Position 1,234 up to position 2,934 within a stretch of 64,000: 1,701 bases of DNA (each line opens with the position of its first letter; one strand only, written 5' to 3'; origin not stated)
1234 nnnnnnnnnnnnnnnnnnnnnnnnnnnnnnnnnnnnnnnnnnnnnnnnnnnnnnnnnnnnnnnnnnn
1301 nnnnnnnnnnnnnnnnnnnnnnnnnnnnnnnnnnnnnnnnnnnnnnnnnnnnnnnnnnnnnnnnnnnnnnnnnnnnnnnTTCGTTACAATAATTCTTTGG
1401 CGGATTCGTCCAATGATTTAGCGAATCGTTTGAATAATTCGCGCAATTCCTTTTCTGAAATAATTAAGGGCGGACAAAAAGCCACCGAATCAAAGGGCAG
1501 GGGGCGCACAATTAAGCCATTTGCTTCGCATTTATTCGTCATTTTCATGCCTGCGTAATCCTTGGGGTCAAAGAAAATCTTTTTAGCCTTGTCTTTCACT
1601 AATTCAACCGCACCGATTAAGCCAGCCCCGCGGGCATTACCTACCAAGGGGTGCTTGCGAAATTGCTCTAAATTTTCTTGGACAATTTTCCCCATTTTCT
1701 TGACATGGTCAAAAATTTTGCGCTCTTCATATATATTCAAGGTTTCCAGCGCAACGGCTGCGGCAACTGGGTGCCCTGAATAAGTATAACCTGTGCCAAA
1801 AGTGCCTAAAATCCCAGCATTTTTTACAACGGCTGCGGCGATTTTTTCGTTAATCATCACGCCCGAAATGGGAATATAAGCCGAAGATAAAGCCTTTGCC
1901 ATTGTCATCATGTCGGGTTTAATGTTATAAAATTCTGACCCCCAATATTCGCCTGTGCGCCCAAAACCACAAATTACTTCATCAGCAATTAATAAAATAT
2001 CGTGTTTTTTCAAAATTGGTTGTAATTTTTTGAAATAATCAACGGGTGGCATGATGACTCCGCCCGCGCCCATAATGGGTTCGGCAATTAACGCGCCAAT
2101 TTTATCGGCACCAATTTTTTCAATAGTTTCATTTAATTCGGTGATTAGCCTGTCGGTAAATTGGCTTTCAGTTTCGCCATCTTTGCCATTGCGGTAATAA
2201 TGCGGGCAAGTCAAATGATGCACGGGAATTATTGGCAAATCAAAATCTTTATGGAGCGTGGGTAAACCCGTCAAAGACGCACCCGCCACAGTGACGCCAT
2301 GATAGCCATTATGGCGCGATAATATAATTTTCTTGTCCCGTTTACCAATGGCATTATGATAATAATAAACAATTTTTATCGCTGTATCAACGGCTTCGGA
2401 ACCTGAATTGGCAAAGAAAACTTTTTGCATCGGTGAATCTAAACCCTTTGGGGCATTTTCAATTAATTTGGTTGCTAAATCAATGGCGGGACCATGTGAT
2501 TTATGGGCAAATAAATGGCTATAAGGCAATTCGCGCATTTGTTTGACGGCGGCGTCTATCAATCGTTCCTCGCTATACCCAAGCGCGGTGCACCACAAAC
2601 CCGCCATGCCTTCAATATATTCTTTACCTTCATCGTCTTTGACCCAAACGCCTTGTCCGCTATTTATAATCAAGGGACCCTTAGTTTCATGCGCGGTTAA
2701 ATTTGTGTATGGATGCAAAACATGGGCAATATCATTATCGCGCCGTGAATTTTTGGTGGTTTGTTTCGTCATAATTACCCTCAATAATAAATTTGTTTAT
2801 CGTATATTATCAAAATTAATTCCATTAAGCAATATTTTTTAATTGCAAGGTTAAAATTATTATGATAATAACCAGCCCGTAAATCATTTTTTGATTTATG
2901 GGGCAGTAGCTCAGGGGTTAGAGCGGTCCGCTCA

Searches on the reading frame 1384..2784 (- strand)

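Call 88: search_protein_families(library=pfam, proteins=[window:1384-2784:-], max_evalue=1e-8)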
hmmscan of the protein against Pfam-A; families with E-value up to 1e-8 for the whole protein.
window:1384-2784:- (466 aa): 1 family
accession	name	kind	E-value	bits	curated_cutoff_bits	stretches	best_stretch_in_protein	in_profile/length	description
PF00202.27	Aminotran_3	-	1.6e-90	304.1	30.5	1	35-457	8-402/403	Aminotransferase class-III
